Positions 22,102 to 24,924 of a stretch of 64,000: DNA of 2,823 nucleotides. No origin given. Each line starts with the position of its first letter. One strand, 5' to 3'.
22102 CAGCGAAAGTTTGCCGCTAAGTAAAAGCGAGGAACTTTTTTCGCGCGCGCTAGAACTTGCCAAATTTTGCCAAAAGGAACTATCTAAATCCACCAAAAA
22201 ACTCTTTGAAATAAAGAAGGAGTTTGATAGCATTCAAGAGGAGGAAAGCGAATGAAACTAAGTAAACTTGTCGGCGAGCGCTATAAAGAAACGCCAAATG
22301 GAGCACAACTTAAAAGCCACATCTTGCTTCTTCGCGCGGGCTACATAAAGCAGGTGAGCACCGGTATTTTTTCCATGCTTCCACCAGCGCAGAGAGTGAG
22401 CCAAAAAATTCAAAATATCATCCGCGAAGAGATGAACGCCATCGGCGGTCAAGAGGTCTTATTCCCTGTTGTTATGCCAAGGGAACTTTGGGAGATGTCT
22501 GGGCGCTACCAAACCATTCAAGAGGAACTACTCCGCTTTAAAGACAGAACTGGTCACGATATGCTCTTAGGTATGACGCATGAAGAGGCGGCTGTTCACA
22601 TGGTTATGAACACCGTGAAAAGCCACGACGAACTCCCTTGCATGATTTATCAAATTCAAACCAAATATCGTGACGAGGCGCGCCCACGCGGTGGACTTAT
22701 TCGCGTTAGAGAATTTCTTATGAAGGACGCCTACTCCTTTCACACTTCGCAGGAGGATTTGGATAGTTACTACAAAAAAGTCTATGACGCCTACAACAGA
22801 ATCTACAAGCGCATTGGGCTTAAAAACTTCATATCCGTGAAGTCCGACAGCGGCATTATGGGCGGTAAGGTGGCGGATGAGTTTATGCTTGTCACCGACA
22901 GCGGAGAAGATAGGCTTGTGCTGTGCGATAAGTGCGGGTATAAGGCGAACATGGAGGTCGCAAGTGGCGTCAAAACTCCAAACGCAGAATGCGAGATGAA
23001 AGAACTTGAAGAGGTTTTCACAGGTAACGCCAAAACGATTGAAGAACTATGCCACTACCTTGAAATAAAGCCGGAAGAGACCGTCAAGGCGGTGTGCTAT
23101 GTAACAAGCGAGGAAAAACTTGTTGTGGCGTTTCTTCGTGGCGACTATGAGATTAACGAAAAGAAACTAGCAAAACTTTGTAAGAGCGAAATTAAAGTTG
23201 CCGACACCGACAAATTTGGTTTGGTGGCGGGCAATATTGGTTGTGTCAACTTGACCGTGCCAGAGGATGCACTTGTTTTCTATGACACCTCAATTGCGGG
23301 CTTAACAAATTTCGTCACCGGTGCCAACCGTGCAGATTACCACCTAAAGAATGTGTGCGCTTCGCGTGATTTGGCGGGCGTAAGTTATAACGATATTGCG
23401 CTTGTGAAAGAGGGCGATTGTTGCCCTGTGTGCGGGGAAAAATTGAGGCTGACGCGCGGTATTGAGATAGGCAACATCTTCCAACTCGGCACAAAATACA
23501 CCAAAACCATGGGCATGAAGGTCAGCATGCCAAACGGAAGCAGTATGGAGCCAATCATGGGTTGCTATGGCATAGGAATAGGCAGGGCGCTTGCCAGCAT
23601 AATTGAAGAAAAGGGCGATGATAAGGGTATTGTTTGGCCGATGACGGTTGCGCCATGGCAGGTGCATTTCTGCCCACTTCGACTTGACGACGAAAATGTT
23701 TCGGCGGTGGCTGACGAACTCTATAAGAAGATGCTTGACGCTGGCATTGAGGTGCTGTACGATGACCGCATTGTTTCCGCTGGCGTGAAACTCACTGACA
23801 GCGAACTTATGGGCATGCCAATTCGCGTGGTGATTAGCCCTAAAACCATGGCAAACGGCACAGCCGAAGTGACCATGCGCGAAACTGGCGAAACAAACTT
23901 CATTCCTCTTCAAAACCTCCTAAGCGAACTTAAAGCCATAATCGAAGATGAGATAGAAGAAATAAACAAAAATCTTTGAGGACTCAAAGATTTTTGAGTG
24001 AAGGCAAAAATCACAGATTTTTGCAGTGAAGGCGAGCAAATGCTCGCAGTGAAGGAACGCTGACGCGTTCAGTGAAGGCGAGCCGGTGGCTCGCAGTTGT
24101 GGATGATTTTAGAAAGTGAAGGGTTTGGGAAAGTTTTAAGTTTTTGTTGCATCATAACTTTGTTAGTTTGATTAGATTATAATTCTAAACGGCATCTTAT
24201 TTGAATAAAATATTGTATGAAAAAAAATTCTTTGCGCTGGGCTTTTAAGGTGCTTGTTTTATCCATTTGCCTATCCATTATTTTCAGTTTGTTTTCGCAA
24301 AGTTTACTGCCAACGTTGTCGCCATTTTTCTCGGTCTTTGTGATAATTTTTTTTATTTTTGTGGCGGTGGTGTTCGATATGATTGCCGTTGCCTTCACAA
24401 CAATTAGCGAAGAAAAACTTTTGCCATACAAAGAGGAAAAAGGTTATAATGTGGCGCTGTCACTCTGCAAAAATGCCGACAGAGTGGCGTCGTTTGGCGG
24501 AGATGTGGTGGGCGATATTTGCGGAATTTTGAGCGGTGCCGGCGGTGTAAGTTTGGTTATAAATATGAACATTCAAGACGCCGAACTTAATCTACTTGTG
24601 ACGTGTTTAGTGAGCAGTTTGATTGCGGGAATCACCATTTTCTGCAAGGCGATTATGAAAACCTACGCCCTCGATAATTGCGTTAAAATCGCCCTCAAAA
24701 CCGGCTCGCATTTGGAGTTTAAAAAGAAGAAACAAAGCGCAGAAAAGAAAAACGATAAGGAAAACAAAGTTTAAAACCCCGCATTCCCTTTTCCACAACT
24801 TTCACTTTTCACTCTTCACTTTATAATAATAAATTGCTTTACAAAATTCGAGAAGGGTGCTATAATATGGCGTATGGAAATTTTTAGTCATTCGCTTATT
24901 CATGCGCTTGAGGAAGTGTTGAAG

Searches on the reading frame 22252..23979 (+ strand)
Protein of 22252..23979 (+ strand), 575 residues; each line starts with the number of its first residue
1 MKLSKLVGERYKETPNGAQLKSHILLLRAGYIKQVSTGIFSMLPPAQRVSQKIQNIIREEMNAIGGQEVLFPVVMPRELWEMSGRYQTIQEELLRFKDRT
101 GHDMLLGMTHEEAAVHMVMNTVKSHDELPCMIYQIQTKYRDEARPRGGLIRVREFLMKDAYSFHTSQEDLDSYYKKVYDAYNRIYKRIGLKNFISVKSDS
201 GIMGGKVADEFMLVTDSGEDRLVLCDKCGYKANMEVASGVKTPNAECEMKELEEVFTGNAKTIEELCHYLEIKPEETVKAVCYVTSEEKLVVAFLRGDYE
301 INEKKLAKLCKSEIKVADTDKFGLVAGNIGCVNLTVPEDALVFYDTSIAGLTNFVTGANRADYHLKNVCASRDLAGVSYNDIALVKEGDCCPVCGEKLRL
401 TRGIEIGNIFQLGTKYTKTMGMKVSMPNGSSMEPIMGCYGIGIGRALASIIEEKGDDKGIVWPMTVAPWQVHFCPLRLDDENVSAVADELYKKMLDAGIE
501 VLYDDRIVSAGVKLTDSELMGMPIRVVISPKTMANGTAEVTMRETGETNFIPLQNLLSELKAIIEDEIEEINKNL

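Call 24: search_protein_families(library=pfam, proteins=[window:22252-23979:+])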
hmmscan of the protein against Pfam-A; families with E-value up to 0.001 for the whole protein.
window:22252-23979:+ (575 aa): 3 families
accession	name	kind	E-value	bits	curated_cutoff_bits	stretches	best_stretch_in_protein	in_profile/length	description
PF00587.30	tRNA-synt_2b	-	6.8e-33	114.7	29.3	1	95-453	2-178/179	tRNA synthetase class II core domain (G, H, P, S and T)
PF04073.20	tRNA_edit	-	5.5e-19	68.9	25.5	1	258-369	2-117/123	Aminoacyl-tRNA editing domain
PF03129.25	HGTP_anticodon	-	2.5e-15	56.8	21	1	470-562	1-93/94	Anticodon binding domain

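Call 28: find_encoding_contigs(protein=window:22252-23979:+, flank=6000, max_places=10)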
Protein window:22252-23979:+ (575 aa): no gene with exactly this product is on record in the collection.

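Call 30: find_related_loci(query=window:22252-23979:+, collection=genome_contigs, flank=10000)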
Query window:22252-23979:+ (575 aa) in genome_contigs; peptide patterns used: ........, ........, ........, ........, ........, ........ (x = any residue, [..] = any of these).
94 stretches matched a pattern; 37 encode a relative of the query (tblastn E <= 1e-3); 34 distinct loci.
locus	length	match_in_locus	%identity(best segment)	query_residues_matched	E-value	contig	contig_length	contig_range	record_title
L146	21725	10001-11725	96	1-575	0e+0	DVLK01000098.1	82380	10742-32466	MAG TPA_asm: Candidatus Caccovivens faecavium isolate ChiW6-1002 ChiW6__C121938_L82380_SRR5512644, whole genome shotgun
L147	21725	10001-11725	94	1-575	0e+0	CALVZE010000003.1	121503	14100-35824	MAG: uncultured Clostridia bacterium isolate BRZ_PH__bin59 genome assembly, contig: BRZ_PH__NODE_174_length_121503_cov_7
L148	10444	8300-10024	95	1-575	0e+0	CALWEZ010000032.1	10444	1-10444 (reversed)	MAG: uncultured Clostridia bacterium isolate E10__bin241 genome assembly, contig: E10__k127_4521786, whole genome shotgu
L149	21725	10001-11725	93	1-575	0e+0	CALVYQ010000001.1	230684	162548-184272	MAG: uncultured Clostridia bacterium isolate BRZ_GB__bin77 genome assembly, contig: BRZ_GB__NODE_75_length_230684_cov_13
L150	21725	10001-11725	90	1-575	0e+0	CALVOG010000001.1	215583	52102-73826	MAG: uncultured Clostridia bacterium isolate BRZ_CQ__bin29 genome assembly, contig: BRZ_CQ__NODE_76_length_215583_cov_11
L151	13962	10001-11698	87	1-566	0e+0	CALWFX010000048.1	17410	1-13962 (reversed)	MAG: uncultured Clostridia bacterium isolate E27__bin15 genome assembly, contig: E27__k127_4911811, whole genome shotgun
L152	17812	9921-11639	86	1-573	0e+0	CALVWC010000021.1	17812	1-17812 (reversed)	MAG: uncultured Clostridia bacterium isolate BRZ_NS__bin95 genome assembly, contig: BRZ_NS__NODE_3066_length_17812_cov_4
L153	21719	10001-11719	85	1-573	0e+0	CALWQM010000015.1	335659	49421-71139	MAG: uncultured Clostridia bacterium isolate E14__bin174 genome assembly, contig: E14__k127_2750437, whole genome shotgu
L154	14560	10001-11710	84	1-571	0e+0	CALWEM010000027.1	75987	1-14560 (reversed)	MAG: uncultured Clostridia bacterium isolate E06__bin220 genome assembly, contig: E06__k127_1762702, whole genome shotgu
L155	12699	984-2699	79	1-573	0e+0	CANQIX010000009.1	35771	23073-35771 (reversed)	MAG: uncultured Clostridia bacterium isolate Lapin-027__bin36 genome assembly, contig: Lapin-027__NODE_894_length_35771_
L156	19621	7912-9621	82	1-571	0e+0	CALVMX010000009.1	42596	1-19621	MAG: uncultured Clostridia bacterium isolate BRZ_EA__bin76 genome assembly, contig: BRZ_EA__NODE_910_length_42596_cov_4.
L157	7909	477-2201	75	1-575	0e+0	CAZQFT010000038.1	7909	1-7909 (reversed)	MAG TPA_asm: uncultured Lachnospiraceae bacterium isolate SRP315200_co1_300 genome assembly, contig: NODE_21642_length_7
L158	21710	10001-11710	83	1-571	0e+0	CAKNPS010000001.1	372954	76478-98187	MAG TPA_asm: uncultured Clostridia bacterium isolate ERR3414581_bin.102_metaWRAP_v1.1_MAG genome assembly, contig: NODE_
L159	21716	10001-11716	75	1-571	0e+0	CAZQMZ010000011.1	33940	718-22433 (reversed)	MAG TPA_asm: uncultured Lachnospiraceae bacterium isolate SRP141132_co6_281 genome assembly, contig: NODE_800_length_339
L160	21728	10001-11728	75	1-575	0e+0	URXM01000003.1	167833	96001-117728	uncultured Clostridiales bacterium isolate UMGS1447 genome assembly, contig: NODE_11_length_167833_cov_9.917099, whole g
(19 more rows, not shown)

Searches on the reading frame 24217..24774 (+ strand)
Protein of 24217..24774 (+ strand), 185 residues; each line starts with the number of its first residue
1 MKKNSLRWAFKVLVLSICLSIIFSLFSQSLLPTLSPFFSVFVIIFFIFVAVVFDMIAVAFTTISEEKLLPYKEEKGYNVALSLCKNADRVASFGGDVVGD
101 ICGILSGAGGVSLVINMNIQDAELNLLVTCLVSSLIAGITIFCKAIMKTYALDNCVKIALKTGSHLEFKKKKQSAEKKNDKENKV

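Call 24: search_protein_families(library=pfam, proteins=[window:24217-24774:+])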
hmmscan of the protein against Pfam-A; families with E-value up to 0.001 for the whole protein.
window:24217-24774:+ (185 aa): 1 family
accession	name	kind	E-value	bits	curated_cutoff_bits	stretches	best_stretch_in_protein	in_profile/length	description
PF06517.16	Orthopox_A43R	-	0.00069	19.9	27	1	21-160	5-148/195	Orthopoxvirus A43R protein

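Call 47: find_encoding_contigs(protein=window:24217-24774:+, flank=2500, max_places=10)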
Protein window:24217-24774:+ (185 aa): 5 contigs read that carry it; 5 places shown.
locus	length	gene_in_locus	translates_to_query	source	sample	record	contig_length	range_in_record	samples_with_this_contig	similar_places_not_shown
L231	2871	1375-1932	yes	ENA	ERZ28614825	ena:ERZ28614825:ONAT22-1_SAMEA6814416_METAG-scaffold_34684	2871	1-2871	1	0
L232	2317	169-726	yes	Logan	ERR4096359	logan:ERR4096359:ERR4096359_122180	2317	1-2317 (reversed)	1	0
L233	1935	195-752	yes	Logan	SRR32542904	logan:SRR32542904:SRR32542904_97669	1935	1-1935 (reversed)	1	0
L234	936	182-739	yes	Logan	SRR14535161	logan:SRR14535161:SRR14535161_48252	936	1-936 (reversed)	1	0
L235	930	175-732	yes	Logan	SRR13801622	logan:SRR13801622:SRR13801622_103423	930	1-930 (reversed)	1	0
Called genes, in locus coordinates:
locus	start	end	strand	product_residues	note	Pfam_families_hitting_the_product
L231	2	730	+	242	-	?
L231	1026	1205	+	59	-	-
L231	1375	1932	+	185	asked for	-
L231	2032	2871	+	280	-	?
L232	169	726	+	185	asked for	-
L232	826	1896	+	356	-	PF11449:ArsP_2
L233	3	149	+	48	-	?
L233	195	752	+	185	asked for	-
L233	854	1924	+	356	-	PF11449:ArsP_2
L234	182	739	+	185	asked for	-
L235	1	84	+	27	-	?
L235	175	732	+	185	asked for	-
